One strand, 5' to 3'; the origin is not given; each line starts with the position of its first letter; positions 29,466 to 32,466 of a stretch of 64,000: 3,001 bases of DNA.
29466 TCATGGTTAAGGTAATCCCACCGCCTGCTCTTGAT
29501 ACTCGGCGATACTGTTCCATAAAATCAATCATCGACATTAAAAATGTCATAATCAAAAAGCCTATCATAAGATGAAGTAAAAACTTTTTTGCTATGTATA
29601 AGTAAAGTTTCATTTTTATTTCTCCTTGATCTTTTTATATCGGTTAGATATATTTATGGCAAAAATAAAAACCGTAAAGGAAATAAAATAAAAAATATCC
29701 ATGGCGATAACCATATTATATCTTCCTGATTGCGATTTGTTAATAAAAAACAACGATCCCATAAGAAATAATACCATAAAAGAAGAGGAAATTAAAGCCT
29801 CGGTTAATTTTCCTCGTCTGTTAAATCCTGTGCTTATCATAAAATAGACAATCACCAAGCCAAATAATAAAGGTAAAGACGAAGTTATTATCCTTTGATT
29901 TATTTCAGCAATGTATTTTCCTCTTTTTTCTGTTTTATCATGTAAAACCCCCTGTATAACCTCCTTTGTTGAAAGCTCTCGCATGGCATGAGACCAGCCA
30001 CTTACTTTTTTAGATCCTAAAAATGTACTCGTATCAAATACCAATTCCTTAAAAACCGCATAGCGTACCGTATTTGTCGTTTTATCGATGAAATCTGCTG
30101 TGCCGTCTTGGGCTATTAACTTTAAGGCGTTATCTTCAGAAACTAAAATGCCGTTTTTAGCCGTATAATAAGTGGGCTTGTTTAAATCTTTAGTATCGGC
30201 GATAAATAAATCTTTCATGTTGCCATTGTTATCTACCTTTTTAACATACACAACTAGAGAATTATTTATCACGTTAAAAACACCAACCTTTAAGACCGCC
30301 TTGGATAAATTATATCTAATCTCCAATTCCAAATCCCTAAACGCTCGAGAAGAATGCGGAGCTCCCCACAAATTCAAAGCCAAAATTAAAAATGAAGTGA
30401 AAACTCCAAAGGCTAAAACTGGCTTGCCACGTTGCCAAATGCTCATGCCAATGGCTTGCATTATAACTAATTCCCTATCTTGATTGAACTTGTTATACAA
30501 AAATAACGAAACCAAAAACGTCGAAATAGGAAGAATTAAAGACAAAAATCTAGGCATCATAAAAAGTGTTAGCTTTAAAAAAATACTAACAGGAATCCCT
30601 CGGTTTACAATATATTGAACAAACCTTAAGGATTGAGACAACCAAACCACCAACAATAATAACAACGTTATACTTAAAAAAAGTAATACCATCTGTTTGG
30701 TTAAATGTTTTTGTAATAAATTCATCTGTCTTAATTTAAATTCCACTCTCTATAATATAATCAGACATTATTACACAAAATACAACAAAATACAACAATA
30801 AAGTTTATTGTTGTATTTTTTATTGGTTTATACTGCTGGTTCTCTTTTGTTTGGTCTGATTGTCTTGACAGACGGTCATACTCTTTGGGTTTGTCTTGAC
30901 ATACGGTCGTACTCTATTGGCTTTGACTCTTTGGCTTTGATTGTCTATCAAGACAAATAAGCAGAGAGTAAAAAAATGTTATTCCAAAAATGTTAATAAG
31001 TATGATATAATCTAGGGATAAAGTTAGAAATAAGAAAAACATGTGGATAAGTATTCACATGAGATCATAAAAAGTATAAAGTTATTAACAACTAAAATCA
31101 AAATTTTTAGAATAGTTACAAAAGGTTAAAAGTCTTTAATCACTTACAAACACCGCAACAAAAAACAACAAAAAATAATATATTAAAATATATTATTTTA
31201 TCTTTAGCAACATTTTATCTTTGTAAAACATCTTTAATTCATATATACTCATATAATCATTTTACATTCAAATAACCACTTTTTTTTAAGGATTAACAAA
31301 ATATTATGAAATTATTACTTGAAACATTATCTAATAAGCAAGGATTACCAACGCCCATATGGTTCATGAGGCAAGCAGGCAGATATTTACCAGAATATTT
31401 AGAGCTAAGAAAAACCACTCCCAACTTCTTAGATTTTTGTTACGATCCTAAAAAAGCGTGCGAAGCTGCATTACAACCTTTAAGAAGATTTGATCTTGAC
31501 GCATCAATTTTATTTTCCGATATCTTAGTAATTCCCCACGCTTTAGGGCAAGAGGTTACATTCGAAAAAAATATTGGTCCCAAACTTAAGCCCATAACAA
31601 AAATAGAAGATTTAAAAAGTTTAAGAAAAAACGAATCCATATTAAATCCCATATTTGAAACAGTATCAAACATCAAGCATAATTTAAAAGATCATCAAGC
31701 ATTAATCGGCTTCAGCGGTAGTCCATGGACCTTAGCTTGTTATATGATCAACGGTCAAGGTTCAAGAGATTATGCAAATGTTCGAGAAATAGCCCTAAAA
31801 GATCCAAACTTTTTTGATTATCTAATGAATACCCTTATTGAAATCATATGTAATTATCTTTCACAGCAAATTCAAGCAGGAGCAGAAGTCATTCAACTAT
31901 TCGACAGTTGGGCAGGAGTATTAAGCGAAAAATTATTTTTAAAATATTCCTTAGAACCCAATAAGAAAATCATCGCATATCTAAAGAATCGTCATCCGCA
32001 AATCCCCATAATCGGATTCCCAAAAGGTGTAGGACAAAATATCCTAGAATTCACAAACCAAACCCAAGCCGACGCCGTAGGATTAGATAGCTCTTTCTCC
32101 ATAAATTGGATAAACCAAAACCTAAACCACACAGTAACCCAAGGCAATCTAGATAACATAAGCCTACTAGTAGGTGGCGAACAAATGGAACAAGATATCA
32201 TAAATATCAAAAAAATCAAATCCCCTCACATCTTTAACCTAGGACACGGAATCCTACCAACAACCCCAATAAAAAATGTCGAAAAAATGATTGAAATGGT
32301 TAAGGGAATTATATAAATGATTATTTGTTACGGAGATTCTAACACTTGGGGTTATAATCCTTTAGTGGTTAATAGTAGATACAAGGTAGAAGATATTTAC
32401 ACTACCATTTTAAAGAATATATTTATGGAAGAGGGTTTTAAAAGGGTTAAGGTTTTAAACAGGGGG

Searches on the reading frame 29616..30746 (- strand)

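Call 17: search_protein_families(library=pfam, proteins=[window:29616-30746:-], max_evalue=0.00001)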
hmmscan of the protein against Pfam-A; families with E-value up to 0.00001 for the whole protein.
window:29616-30746:- (376 aa): 1 family
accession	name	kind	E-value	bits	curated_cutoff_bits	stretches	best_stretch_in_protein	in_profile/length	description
PF03739.19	LptF_LptG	-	7.6e-57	193.4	27.9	1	14-362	2-349/353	Lipopolysaccharide export system permease LptF/LptG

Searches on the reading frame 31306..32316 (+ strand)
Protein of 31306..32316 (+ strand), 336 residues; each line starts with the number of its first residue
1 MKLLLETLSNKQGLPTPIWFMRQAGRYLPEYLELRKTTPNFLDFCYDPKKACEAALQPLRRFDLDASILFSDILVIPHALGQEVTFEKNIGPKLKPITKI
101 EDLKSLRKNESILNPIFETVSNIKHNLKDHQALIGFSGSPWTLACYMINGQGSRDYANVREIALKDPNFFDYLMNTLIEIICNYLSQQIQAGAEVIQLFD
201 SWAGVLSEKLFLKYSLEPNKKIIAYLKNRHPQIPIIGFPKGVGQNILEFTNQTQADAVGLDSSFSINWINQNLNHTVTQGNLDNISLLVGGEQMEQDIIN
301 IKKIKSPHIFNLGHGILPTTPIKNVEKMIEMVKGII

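Call 47: search_protein_families(library=pfam, proteins=[window:31306-32316:+], max_evalue=0.001)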
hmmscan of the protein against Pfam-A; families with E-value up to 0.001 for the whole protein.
window:31306-32316:+ (336 aa): 1 family
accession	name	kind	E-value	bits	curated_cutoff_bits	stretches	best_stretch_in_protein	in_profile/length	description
PF01208.23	URO-D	-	1.9e-108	363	23.9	1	2-333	4-344/346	Uroporphyrinogen decarboxylase (URO-D)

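Call 55: find_encoding_contigs(protein=window:31306-32316:+, flank=10000, max_places=4)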
Protein window:31306-32316:+ (336 aa): no gene with exactly this product is on record in the collection.
